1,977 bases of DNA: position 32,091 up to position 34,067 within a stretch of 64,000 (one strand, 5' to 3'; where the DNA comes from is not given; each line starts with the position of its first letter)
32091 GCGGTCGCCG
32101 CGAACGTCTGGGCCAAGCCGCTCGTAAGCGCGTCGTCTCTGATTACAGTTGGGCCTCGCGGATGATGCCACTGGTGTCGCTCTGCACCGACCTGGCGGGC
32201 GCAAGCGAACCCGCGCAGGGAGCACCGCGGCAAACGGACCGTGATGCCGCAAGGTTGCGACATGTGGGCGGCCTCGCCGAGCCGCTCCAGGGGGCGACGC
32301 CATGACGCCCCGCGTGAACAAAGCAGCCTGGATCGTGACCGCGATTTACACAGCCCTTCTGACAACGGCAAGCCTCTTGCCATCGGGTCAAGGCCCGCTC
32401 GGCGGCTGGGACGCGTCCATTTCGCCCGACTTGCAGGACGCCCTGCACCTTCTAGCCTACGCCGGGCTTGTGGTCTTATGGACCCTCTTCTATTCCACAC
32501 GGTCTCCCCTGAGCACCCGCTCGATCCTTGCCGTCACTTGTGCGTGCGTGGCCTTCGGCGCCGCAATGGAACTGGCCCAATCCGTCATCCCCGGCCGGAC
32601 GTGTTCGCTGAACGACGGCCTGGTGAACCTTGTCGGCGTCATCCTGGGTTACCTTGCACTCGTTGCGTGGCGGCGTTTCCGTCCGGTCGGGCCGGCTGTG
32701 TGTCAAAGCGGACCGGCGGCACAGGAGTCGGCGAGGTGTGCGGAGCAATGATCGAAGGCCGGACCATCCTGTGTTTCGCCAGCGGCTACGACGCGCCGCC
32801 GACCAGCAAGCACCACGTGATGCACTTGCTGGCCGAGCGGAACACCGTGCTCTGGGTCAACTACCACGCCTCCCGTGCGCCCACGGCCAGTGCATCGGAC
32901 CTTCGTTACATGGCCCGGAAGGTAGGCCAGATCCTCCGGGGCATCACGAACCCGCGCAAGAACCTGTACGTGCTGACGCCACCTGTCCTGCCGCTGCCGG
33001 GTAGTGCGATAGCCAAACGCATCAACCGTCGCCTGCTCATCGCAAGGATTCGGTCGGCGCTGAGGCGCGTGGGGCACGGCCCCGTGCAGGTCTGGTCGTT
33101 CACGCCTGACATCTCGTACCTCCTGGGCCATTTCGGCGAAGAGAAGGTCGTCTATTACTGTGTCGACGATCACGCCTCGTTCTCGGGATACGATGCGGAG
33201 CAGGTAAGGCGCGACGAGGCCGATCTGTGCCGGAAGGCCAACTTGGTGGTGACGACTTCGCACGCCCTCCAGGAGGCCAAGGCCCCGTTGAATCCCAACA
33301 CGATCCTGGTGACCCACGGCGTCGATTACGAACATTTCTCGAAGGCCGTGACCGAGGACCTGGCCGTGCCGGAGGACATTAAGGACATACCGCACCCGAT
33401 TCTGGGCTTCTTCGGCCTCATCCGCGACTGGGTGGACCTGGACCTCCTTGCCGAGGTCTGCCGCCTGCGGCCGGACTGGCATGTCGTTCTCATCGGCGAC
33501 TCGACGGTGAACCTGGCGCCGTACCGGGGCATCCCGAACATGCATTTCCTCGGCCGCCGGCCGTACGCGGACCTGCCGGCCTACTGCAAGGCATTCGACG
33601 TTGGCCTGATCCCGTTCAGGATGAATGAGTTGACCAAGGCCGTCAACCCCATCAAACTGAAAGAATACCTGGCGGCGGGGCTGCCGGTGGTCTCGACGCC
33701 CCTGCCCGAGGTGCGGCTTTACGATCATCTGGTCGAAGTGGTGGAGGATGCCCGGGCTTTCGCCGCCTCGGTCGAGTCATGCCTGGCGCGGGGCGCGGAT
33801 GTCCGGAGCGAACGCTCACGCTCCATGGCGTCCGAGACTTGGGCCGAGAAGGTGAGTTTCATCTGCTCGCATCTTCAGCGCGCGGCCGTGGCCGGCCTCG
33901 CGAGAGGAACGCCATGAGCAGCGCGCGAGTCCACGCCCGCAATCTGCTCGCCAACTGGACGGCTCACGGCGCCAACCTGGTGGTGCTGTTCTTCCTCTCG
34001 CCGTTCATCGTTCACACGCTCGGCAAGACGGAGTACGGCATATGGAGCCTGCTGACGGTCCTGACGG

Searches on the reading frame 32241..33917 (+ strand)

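Call 58: search_protein_families(library=pfam, proteins=[window:32241-33917:+], max_evalue=0.0001)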
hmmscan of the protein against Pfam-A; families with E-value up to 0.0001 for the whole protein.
window:32241-33917:+ (558 aa): 3 families
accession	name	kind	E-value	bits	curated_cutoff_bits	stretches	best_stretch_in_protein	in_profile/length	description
PF13692.12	Glyco_trans_1_4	-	7e-12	46.2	27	1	386-516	2-141/142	Glycosyl transferases group 1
PF00534.26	Glycos_transf_1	-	4.2e-07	30.1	26.4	1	386-488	16-124/172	Glycosyl transferases group 1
PF13524.12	Glyco_trans_1_2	-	3e-05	24.4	25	1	402-521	5-118/144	Glycosyl transferase-like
